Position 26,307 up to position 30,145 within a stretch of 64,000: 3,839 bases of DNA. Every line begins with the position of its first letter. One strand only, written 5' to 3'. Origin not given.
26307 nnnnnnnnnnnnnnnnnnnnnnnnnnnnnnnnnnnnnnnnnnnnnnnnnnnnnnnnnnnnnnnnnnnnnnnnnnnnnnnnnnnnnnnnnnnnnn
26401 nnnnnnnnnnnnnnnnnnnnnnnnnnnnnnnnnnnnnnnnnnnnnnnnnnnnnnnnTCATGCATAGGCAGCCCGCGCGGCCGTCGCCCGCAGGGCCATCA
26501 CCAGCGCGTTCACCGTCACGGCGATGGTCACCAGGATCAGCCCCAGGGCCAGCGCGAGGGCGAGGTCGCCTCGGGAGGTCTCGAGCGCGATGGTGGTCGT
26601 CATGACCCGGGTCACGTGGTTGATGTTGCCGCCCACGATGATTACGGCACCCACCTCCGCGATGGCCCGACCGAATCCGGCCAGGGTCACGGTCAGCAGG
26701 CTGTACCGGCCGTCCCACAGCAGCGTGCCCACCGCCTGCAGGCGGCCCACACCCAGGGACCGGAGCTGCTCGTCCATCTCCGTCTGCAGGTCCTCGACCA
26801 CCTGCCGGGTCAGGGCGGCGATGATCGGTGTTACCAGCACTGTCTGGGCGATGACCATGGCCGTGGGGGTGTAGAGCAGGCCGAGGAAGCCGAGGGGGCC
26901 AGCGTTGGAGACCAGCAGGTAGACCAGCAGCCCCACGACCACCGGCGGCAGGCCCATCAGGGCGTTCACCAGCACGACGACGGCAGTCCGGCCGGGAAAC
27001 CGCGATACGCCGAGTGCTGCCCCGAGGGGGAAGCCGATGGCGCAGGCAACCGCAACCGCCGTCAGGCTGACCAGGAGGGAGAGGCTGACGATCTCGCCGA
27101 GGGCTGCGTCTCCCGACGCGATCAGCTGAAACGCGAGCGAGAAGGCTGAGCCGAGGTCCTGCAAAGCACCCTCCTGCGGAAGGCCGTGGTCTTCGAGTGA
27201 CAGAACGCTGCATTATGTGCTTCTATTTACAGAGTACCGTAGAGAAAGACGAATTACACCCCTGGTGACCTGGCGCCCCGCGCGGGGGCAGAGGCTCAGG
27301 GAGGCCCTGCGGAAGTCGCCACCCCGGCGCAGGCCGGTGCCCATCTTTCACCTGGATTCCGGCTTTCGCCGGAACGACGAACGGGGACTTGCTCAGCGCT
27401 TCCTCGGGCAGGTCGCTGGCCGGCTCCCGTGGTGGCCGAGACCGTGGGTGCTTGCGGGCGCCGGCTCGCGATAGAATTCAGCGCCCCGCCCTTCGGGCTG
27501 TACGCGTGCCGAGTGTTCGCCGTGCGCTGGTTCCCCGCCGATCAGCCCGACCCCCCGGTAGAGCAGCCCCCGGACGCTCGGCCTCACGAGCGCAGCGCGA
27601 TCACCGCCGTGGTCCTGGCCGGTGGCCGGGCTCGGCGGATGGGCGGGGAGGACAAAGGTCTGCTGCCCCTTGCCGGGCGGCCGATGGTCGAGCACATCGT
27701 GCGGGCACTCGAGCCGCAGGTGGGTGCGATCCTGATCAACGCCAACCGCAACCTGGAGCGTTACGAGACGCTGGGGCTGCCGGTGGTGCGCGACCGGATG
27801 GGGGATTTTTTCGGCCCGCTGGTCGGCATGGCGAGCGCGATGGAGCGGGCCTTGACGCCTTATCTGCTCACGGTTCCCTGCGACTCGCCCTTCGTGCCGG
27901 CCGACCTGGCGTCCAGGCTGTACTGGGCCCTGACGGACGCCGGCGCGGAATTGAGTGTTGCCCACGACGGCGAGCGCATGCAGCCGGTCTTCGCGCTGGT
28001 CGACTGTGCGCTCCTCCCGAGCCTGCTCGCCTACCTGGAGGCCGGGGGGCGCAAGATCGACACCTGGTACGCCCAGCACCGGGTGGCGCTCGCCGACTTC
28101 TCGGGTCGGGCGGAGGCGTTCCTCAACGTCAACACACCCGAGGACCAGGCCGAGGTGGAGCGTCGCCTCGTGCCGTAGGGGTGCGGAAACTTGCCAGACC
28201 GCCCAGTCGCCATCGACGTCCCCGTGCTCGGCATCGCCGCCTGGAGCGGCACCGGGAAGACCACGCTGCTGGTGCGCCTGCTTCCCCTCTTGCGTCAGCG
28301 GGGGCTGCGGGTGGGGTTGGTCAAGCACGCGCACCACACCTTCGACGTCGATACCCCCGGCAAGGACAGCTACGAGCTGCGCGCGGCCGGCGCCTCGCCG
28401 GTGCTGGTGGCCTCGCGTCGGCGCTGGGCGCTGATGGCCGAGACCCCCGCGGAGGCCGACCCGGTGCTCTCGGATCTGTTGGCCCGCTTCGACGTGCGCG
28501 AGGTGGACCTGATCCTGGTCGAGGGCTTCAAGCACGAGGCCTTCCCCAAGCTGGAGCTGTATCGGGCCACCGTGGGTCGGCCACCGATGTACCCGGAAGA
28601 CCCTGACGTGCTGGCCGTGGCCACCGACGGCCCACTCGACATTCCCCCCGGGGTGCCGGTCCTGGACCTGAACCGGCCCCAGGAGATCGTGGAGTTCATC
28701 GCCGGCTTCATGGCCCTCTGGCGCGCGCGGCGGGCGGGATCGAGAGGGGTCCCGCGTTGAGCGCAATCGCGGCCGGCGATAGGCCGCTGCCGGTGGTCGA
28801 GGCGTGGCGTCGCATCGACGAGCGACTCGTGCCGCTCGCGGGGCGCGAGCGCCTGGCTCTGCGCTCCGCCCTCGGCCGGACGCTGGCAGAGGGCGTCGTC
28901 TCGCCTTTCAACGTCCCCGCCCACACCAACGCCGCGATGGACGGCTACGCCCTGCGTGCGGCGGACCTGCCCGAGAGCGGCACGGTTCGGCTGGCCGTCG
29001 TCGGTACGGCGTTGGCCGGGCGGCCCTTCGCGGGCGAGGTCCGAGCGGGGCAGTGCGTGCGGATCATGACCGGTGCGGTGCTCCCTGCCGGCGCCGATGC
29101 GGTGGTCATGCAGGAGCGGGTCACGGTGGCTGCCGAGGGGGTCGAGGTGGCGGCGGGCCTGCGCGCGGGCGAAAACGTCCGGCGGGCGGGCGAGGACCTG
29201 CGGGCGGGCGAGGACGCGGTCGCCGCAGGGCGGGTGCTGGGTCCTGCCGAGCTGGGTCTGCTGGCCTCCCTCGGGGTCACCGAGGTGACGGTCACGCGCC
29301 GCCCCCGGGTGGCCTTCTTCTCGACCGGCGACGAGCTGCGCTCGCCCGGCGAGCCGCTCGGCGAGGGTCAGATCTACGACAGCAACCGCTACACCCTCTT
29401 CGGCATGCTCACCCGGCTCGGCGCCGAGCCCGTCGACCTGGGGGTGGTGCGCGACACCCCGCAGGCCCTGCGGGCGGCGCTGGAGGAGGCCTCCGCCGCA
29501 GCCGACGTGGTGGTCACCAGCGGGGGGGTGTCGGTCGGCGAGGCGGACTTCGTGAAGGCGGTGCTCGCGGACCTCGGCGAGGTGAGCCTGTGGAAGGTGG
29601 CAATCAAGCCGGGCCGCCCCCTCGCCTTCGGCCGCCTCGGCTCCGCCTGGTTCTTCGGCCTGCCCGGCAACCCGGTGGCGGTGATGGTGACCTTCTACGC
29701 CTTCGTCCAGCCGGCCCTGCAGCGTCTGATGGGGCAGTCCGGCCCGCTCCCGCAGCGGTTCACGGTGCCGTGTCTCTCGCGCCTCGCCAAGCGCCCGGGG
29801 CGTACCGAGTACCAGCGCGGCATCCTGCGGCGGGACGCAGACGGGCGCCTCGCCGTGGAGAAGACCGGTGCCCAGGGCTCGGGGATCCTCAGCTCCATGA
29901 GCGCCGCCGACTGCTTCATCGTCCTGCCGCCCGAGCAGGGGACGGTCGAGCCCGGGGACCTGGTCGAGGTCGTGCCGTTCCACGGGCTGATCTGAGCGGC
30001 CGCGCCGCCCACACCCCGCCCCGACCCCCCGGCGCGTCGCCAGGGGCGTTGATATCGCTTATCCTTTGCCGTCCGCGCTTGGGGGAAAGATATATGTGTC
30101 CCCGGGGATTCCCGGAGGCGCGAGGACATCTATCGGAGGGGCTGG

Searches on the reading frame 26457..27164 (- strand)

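Call 75: search_protein_families(library=pfam, proteins=[window:26457-27164:-], max_evalue=0.00001)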
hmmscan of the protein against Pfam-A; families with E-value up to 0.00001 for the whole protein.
window:26457-27164:- (235 aa): 1 family
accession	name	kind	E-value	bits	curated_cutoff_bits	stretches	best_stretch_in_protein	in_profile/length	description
PF00528.27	BPD_transp_1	-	1.2e-08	35.3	26.4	1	44-224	1-177/184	Binding-protein-dependent transport system inner membrane component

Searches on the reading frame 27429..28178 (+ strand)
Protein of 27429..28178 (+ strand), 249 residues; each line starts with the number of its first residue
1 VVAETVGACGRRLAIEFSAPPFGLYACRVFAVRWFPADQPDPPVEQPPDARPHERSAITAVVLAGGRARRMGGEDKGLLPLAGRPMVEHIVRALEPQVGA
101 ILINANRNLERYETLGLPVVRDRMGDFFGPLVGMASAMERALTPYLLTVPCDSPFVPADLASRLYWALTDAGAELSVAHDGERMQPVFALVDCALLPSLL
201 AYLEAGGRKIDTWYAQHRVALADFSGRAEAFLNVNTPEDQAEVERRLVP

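Call 75: search_protein_families(library=pfam, proteins=[window:27429-28178:+], max_evalue=0.00001)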
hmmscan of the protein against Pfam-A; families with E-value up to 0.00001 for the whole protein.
window:27429-28178:+ (249 aa): 1 family
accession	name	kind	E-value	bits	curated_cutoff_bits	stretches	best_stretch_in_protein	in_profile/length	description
PF12804.13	NTP_transf_3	-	7.3e-38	130.7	27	1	60-212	1-155/160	MobA-like NTP transferase domain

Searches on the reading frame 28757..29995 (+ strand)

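Call 92: search_protein_families(library=pfam, proteins=[window:28757-29995:+], max_evalue=0.00001)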
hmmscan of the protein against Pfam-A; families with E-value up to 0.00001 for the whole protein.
window:28757-29995:+ (412 aa): 3 families
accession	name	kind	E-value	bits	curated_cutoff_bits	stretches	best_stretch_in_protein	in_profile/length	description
PF03453.22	MoeA_N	-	3.1e-45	154.2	30.8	1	12-173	2-160/160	MoeA N-terminal region (domain I and II)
PF00994.29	MoCF_biosynth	-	1.7e-34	119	26.6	1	187-322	2-143/144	Probable molybdopterin binding domain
PF03454.20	MoeA_C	-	5.3e-23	81.5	22.1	1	337-408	2-72/72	MoeA C-terminal region (domain IV)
